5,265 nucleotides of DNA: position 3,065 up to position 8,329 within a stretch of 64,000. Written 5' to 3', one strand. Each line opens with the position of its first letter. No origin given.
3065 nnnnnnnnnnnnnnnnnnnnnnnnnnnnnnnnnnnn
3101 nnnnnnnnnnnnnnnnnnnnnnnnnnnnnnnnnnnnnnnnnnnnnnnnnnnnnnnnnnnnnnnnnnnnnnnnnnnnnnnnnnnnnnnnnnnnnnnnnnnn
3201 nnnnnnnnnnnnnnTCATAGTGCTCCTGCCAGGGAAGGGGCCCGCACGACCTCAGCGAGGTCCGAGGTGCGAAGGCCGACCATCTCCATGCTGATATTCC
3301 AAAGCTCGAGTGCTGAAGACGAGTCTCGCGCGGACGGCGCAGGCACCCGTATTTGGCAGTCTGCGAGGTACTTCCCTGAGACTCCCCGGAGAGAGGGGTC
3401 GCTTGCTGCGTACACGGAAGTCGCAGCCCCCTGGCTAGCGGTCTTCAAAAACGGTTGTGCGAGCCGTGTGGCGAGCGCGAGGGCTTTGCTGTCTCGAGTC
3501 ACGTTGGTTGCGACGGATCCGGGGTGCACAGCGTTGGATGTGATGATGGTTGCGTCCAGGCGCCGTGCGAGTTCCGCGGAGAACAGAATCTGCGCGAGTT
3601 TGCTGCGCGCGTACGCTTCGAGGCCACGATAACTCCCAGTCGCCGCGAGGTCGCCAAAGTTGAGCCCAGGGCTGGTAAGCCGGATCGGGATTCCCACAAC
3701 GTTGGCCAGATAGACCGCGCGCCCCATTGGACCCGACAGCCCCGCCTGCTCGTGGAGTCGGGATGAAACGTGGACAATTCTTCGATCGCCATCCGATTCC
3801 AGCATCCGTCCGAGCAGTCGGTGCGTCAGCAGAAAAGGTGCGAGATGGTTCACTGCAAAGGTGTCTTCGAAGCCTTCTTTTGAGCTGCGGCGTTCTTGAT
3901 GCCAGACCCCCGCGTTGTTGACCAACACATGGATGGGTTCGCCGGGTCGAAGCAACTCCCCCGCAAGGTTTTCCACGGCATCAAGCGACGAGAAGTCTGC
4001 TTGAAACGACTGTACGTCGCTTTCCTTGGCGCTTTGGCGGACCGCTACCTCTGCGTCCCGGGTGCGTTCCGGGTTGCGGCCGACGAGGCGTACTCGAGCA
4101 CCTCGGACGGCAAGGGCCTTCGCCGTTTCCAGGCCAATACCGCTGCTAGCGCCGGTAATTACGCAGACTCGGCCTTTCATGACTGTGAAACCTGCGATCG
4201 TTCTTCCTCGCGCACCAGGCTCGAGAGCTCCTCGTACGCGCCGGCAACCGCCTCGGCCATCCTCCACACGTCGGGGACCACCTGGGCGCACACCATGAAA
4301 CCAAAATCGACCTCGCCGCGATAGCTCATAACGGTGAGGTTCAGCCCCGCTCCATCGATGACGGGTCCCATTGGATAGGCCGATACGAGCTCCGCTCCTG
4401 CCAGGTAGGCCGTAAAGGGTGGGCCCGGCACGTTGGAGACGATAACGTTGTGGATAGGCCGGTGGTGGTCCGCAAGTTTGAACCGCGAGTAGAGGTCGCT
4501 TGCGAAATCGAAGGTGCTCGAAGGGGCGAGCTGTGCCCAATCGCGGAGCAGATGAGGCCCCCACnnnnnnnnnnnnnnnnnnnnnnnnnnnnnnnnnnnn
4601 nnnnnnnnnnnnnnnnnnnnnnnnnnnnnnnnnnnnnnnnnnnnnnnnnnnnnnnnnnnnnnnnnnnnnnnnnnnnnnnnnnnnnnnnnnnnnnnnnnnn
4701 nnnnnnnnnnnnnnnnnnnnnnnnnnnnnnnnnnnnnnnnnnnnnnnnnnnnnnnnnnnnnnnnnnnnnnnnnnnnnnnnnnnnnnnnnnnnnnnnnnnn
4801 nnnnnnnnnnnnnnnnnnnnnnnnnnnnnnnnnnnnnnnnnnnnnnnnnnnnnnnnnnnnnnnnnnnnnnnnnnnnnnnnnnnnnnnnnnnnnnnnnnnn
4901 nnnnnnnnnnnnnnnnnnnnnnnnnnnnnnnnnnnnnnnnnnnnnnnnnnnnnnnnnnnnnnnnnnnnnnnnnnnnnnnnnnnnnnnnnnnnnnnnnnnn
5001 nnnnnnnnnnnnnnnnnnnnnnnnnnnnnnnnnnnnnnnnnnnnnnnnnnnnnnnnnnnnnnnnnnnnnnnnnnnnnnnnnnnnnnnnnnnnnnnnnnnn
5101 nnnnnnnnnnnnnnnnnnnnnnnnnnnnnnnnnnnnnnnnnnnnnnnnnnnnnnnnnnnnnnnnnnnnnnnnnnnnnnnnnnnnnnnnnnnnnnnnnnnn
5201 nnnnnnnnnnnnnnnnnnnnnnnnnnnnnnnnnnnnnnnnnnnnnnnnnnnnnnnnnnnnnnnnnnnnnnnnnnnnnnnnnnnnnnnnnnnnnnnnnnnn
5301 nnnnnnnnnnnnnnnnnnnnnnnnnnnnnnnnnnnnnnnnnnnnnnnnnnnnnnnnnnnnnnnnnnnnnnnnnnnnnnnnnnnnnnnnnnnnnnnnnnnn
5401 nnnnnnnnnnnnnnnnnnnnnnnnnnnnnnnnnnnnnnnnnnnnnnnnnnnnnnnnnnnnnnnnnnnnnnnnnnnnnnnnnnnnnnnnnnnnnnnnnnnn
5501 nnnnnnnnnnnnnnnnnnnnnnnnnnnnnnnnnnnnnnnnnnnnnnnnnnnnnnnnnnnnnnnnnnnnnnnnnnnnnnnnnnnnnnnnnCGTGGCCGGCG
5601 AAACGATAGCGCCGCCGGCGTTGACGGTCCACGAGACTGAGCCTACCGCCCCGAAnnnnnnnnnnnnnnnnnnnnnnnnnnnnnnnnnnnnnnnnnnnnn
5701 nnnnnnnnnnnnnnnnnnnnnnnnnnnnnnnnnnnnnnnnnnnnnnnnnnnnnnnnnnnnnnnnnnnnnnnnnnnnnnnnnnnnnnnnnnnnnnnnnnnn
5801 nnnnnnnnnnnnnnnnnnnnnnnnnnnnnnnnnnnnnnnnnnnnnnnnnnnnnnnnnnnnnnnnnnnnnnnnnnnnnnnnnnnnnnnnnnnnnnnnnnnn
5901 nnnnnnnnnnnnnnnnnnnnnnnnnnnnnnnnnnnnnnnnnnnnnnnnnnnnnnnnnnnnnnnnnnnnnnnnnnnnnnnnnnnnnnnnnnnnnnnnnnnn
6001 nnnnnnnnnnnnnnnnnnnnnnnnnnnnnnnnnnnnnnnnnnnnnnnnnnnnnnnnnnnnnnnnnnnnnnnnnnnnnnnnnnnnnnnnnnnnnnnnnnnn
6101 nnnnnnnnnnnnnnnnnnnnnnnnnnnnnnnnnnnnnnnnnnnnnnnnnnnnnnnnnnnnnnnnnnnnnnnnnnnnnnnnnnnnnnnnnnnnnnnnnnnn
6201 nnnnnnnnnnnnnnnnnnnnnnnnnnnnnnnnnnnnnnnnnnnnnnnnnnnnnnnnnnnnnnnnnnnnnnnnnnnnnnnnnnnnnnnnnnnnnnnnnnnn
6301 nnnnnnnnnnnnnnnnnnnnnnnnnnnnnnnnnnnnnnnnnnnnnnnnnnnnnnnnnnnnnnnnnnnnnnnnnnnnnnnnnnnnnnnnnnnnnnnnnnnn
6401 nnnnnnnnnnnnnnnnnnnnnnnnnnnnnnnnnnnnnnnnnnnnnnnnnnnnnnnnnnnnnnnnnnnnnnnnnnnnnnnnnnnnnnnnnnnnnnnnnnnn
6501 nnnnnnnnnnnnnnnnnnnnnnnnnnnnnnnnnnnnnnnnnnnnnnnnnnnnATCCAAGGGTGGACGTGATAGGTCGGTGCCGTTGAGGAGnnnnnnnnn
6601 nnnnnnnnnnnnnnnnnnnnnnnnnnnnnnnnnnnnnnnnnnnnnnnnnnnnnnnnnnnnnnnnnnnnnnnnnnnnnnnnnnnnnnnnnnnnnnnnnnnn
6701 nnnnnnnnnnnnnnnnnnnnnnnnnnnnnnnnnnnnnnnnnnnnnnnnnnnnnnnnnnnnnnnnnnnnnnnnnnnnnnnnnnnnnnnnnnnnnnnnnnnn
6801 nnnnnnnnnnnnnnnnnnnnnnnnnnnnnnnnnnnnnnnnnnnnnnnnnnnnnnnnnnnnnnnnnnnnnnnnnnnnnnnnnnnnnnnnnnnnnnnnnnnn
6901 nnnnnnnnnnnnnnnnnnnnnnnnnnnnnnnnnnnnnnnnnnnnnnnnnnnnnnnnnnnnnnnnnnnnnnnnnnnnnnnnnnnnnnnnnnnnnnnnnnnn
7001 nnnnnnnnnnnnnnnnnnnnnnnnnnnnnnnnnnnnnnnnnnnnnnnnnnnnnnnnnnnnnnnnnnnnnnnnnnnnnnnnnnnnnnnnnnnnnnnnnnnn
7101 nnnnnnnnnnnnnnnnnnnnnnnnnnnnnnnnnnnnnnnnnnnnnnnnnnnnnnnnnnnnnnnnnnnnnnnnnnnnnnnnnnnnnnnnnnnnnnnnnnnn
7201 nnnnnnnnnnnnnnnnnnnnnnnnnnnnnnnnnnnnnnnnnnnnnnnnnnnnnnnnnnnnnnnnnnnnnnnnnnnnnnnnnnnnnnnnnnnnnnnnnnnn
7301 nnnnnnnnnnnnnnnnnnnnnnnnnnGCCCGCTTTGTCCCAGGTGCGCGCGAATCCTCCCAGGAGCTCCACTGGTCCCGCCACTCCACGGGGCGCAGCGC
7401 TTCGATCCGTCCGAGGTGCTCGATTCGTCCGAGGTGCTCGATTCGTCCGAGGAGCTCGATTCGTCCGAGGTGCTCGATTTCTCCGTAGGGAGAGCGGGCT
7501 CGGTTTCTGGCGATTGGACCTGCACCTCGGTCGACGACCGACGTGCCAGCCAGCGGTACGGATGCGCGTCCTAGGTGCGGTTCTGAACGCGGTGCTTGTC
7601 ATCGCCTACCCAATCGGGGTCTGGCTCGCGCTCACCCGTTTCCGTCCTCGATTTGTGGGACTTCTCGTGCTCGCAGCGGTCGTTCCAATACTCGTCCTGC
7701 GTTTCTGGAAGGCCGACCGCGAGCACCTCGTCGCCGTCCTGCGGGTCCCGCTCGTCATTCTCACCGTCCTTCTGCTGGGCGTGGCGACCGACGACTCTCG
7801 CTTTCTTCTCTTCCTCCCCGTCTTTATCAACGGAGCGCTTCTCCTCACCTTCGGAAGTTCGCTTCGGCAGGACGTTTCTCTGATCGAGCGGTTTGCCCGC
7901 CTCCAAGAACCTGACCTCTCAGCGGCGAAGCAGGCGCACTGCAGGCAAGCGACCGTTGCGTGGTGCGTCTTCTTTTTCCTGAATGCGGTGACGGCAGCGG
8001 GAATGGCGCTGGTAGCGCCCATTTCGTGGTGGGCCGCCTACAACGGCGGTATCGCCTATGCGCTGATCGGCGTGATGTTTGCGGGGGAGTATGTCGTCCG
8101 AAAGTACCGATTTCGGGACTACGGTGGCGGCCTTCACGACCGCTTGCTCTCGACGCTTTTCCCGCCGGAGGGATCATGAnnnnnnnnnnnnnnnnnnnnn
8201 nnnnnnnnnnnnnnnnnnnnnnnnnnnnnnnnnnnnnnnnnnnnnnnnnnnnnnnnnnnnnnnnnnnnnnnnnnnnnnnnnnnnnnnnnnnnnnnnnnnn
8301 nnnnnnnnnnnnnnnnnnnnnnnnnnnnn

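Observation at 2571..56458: Dispersed, strongly over-represented ~11-13 nt motif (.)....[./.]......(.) in intergenic DNA and inside genes in several frames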

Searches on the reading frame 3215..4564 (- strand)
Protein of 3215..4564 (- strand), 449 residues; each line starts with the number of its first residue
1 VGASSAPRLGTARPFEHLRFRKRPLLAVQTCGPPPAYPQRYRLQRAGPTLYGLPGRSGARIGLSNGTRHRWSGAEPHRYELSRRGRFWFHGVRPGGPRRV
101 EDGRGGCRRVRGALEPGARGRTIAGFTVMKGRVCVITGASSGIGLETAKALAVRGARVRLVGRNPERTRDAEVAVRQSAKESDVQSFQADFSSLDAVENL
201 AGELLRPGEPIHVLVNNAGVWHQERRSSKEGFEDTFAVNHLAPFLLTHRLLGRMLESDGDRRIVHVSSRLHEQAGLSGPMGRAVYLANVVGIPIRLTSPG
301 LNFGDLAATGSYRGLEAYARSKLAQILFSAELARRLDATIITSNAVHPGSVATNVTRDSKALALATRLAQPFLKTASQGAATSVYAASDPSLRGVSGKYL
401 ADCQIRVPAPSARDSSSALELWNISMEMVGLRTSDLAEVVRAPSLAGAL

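Call 11: search_protein_families(library=pfam, proteins=[window:3215-4564:-], max_evalue=0.01)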
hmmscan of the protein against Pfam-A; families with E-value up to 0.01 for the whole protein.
window:3215-4564:- (449 aa): 5 families
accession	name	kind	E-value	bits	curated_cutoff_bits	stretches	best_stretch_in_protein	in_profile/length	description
PF00106.31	adh_short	-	1.4e-31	109.9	26.6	2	133-285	2-149/195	short chain dehydrogenase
PF13561.12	adh_short_C2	-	5.4e-21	75.7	27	2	138-274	1-136/236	Enoyl-(Acyl carrier protein) reductase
PF08659.16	KR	-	8.5e-10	39.3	22.6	1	135-287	4-151/180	KR domain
PF13460.12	NAD_binding_10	-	0.0048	17.2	27.2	1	138-197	1-64/184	NAD(P)H-binding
PF01370.27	Epimerase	-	0.0062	16.4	20.9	0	135-324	2-148/240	NAD dependent epimerase/dehydratase family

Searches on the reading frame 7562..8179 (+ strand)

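Call 19: search_protein_families(library=ncbifam, proteins=[window:7562-8179:+], max_evalue=1)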
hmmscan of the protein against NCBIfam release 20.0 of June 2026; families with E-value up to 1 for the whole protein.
window:7562-8179:+ (205 aa): 3 families
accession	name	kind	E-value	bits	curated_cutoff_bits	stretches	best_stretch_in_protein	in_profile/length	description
NF041646.1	VC0807_fam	subfamily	0.00017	21.3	65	1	6-175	2-186/189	VC0807 family protein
TIGR00997.1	ispZ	equivalog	0.00088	19.5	165.2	1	35-179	29-170/178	septation protein IspZ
NF001324.0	PRK00259.1-2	equivalog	0.062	13.8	187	1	34-181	28-171/181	septation protein A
